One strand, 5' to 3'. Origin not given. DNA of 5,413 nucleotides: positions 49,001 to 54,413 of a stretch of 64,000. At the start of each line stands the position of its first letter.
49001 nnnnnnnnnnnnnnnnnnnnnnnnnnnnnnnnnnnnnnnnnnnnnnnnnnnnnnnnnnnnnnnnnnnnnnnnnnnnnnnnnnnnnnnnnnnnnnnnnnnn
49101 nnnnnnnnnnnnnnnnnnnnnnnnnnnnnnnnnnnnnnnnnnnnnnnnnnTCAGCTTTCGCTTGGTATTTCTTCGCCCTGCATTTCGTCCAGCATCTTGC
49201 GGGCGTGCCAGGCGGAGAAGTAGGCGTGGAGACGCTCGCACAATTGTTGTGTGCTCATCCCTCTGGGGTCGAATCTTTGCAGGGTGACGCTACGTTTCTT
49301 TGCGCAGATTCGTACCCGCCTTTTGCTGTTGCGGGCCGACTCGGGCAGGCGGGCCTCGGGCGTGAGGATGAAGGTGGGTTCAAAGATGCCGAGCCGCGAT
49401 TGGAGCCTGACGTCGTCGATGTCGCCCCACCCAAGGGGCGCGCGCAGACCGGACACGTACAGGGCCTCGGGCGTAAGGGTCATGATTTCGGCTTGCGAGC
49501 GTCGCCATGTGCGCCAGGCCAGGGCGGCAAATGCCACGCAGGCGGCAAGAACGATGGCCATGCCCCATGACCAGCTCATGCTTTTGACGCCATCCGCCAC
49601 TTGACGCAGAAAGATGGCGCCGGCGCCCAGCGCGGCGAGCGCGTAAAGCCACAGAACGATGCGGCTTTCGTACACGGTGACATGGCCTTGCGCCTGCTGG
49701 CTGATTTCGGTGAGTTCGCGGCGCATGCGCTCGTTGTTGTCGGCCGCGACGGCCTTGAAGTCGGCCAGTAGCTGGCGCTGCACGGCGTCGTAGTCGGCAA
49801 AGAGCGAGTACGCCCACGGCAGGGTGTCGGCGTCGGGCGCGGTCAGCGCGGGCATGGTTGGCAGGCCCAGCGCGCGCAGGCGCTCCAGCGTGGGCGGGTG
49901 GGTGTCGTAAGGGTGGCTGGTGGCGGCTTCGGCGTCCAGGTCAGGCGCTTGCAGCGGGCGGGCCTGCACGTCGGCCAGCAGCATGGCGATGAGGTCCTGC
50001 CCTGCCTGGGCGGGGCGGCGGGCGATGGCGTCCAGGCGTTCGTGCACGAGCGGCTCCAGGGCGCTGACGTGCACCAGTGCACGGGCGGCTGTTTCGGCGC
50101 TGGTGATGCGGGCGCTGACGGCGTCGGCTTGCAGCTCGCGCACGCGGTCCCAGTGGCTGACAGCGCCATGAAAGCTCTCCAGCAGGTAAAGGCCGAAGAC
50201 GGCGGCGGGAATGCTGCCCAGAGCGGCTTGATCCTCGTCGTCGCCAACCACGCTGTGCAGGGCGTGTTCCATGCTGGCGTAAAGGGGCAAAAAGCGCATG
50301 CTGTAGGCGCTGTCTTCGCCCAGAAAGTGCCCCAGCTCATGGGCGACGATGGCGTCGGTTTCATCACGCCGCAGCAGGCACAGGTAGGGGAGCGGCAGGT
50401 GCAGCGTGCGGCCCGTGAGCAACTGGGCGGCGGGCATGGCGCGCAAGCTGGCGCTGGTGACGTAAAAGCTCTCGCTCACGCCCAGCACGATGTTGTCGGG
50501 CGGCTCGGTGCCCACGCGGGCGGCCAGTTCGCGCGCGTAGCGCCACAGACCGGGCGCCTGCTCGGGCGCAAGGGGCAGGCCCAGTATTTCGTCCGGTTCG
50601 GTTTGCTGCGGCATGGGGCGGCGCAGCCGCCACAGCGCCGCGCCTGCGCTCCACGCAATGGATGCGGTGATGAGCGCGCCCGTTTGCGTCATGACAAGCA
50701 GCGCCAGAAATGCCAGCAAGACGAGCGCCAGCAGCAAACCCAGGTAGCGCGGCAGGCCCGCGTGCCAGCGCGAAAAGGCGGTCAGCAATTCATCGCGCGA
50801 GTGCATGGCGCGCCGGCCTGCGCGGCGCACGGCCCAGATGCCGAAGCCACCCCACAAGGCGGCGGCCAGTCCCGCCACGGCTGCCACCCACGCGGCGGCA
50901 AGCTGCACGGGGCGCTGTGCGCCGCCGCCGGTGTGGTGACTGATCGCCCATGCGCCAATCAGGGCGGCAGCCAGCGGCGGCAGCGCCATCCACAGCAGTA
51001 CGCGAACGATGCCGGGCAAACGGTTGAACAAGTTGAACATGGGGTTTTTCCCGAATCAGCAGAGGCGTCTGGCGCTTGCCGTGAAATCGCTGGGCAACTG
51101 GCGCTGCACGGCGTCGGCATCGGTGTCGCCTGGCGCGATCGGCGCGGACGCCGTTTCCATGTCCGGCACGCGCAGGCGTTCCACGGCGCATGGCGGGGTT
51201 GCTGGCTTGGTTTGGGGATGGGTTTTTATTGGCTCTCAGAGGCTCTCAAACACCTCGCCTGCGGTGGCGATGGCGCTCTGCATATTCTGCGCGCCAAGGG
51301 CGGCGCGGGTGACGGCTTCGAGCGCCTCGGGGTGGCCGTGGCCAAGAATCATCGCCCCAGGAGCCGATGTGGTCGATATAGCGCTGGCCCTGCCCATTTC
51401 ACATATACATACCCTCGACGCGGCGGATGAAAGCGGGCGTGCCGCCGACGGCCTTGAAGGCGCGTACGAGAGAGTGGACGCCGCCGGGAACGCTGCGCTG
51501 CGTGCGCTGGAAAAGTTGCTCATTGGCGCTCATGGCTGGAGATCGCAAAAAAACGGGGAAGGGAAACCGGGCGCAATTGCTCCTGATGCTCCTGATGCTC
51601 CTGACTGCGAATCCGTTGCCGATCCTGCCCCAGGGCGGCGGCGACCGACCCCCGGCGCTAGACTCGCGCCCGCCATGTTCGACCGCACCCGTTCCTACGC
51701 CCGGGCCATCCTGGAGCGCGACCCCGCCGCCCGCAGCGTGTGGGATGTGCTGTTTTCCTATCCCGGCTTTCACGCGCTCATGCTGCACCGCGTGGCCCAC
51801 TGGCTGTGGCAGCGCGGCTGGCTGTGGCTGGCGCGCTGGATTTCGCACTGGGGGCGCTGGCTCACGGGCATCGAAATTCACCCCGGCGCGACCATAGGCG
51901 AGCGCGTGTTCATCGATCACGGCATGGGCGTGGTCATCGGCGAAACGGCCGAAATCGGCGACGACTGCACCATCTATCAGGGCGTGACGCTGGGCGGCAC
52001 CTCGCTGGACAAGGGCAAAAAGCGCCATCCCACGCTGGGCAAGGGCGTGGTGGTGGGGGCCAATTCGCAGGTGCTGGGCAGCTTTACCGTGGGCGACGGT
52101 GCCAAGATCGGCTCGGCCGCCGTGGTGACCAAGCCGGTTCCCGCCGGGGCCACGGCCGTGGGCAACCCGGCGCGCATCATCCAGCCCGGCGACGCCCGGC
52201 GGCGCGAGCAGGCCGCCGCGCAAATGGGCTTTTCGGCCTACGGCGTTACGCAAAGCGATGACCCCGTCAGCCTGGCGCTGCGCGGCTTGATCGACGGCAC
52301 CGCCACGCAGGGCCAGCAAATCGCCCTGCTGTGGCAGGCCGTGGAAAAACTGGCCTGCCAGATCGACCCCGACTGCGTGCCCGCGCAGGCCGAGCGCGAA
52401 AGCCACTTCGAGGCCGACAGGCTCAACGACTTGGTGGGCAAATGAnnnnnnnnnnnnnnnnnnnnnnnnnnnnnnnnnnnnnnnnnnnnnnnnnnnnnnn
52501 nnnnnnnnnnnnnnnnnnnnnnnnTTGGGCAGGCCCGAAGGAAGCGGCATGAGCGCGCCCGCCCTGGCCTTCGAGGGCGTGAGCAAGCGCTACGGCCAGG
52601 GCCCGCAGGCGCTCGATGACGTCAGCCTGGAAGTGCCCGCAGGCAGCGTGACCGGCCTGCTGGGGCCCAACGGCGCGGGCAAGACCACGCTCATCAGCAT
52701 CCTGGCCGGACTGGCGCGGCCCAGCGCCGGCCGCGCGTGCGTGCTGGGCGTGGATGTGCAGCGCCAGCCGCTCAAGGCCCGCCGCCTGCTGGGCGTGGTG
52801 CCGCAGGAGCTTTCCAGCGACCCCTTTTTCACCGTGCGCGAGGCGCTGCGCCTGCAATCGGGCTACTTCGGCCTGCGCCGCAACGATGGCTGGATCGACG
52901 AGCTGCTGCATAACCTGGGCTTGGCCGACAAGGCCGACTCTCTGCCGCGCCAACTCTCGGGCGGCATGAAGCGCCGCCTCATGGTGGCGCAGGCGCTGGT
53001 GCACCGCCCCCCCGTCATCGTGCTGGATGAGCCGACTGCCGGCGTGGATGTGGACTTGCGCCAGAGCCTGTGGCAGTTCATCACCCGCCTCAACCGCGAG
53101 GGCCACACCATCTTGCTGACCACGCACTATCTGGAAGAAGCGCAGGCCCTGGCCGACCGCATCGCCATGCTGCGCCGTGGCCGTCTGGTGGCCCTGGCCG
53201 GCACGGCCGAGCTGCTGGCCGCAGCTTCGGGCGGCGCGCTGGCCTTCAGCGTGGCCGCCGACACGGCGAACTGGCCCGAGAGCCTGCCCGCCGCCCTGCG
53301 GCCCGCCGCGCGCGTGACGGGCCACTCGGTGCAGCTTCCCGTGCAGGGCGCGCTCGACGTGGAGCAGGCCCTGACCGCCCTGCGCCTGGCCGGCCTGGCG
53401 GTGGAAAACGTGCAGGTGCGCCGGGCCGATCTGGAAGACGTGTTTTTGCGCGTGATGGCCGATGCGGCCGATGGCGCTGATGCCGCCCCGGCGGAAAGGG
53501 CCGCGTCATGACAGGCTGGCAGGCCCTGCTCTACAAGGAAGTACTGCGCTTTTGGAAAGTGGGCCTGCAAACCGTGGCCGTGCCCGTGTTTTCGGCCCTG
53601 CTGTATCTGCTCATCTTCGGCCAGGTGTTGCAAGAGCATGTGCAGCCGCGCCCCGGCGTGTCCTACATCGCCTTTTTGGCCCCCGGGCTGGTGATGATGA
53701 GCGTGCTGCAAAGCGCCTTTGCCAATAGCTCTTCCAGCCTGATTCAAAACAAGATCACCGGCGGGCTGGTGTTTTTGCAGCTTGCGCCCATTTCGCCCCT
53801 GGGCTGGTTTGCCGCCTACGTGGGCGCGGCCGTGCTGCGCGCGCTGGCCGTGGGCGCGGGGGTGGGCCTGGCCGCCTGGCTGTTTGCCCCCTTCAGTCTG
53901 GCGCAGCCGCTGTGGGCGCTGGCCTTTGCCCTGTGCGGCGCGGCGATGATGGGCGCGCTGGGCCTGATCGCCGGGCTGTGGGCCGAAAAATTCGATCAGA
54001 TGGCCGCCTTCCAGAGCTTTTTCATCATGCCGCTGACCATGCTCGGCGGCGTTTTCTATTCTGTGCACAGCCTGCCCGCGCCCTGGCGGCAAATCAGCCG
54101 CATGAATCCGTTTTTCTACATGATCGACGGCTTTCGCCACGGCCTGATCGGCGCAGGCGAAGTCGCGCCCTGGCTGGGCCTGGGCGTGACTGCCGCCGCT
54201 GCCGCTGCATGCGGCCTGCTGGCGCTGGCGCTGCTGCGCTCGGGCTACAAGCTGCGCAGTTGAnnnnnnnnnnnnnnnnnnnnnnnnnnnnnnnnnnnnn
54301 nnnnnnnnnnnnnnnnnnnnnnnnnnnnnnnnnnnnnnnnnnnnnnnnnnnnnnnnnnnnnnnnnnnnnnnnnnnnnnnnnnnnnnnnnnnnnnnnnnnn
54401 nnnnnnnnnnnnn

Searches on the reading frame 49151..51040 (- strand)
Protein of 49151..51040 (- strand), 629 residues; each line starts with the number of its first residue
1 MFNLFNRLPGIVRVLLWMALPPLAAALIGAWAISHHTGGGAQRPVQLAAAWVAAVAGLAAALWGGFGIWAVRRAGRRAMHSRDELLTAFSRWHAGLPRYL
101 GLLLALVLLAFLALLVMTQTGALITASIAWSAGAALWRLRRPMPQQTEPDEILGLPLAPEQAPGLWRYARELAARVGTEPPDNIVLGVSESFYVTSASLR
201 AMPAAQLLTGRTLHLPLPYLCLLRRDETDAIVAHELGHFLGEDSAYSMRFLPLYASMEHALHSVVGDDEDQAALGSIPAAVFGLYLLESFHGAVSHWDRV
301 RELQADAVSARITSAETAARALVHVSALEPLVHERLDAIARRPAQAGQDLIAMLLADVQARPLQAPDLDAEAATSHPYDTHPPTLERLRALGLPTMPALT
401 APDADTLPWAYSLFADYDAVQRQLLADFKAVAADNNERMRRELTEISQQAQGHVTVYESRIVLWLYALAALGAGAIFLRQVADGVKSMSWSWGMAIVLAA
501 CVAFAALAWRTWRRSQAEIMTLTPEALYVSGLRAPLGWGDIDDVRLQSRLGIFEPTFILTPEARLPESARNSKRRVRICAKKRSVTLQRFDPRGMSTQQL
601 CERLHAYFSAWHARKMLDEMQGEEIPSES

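Call 50: search_protein_families(library=pfam, proteins=[window:49151-51040:-], max_evalue=0.00001)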
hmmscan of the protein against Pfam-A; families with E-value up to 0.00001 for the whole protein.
window:49151-51040:- (629 aa): 1 family
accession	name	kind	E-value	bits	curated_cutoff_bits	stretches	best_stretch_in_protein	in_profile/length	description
PF01435.24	Peptidase_M48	-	2e-13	51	20.3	1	223-391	59-182/186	Peptidase family M48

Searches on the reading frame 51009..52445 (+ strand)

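Call 50: search_protein_families(library=pfam, proteins=[window:51009-52445:+], max_evalue=0.00001)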
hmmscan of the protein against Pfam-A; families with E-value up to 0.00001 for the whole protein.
window:51009-52445:+ (478 aa): 1 family
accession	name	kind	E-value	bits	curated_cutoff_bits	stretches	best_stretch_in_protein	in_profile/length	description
PF00132.30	Hexapep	-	8.5e-14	51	27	2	340-375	1-36/36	Bacterial transferase hexapeptide (six repeats)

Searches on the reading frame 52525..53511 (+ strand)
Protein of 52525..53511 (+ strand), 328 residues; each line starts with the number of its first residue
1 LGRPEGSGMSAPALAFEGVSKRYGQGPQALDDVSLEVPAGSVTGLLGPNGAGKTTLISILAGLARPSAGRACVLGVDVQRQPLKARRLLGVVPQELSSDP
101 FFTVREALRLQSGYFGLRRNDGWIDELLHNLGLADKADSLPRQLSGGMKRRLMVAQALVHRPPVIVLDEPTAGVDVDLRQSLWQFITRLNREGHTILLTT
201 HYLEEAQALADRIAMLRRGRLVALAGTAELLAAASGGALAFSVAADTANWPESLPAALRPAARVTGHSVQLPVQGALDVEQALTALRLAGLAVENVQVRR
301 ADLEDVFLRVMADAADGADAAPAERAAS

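Call 50: search_protein_families(library=pfam, proteins=[window:52525-53511:+], max_evalue=0.00001)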
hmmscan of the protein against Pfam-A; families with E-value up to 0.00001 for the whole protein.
window:52525-53511:+ (328 aa): 2 families
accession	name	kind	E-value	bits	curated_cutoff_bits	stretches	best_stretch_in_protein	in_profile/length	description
PF00005.33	ABC_tran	-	1.9e-33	116.4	25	1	30-172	1-137/137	ABC transporter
PF13304.12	AAA_21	-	2.8e-13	51.1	27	1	141-201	235-298/304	AAA domain, putative AbiEii toxin, Type IV TA system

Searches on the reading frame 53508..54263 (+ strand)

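Call 50: search_protein_families(library=pfam, proteins=[window:53508-54263:+], max_evalue=0.00001)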
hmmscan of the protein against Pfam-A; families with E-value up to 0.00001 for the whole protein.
window:53508-54263:+ (251 aa): 2 families
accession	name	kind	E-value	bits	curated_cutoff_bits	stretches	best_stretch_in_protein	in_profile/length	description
PF01061.29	ABC2_membrane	-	6.3e-31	108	26.9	1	4-213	3-210/211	ABC-2 type transporter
PF12698.13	ABC2_membrane_3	-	4.5e-12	46.2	31.6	1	49-240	156-346/347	ABC-2 family transporter protein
